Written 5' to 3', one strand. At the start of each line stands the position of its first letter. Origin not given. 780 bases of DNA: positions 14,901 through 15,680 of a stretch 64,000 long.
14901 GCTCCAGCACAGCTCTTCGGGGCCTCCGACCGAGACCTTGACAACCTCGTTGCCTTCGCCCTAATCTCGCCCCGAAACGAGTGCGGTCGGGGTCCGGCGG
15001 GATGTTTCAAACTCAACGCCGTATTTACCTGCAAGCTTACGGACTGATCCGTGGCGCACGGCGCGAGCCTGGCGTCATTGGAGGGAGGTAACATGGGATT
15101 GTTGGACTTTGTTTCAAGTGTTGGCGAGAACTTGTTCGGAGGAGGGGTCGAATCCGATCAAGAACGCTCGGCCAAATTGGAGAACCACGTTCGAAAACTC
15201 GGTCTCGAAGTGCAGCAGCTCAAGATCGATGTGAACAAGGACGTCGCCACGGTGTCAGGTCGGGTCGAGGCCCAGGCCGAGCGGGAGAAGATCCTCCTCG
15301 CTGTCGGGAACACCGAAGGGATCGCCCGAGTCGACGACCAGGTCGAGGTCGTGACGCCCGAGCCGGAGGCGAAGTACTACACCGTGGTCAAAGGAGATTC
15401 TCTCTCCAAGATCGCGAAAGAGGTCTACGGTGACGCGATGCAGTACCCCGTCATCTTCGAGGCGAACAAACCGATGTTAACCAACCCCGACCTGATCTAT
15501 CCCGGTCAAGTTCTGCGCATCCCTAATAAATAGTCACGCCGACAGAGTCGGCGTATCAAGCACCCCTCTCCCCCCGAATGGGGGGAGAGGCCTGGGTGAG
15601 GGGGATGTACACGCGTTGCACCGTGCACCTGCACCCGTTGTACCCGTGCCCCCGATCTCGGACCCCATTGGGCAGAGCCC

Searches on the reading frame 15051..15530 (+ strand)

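Call 69: search_protein_families(library=pfam, proteins=[window:15051-15530:+], max_evalue=0.00001)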
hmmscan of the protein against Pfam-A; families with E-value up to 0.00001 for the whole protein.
window:15051-15530:+ (160 aa): 2 families
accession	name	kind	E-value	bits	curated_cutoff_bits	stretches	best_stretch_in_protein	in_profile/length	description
PF01476.26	LysM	-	4.5e-11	43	20.9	1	110-158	1-43/43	LysM domain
PF04972.22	BON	-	2.8e-08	34.4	27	1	35-101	1-68/69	BON domain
